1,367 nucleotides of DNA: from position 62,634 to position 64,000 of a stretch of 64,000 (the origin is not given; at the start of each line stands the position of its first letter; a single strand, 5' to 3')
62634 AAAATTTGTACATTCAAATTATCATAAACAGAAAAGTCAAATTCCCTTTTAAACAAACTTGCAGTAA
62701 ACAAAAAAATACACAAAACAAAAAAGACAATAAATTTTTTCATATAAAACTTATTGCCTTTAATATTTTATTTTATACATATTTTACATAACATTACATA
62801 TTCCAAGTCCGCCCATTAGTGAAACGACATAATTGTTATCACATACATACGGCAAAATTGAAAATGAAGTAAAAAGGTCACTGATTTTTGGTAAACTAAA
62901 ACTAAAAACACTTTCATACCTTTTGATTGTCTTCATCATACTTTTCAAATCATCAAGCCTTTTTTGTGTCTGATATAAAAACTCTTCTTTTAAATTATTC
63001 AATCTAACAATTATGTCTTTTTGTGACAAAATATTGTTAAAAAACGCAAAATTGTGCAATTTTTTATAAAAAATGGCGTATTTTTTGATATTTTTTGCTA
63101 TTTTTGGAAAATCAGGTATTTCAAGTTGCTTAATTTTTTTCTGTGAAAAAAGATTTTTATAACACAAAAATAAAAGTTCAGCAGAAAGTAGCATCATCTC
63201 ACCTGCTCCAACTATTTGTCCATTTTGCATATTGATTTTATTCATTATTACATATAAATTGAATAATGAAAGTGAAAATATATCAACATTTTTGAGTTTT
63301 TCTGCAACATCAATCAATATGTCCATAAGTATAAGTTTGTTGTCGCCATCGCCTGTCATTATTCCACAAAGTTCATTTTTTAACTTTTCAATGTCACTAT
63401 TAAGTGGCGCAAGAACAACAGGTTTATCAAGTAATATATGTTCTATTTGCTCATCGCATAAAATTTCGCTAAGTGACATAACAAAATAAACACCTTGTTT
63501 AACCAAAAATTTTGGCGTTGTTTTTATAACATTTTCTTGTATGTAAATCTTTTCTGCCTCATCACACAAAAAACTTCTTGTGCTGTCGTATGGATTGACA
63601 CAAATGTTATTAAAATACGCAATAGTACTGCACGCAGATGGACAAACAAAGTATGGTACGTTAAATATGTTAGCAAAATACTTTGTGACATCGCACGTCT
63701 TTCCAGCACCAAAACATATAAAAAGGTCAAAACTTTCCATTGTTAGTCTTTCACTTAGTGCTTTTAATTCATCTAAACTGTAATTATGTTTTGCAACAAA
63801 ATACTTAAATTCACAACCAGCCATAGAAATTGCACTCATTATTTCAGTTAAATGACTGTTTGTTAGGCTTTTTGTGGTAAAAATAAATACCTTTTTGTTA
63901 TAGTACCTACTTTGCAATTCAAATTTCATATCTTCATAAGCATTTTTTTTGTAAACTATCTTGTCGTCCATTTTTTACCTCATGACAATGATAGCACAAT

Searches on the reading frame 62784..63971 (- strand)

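Call 15: search_protein_families(library=pfam, proteins=[window:62784-63971:-], max_evalue=0.001)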
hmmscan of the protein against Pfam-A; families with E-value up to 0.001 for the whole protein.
window:62784-63971:- (395 aa): 2 families
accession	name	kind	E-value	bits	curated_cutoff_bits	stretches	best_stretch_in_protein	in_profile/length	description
PF00465.25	Fe-ADH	-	9.8e-11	42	31.3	1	4-125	3-142/168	Iron-containing alcohol dehydrogenase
PF13685.12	Fe-ADH_2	-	7.9e-09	36.1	28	1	9-116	4-110/149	Iron-containing alcohol dehydrogenase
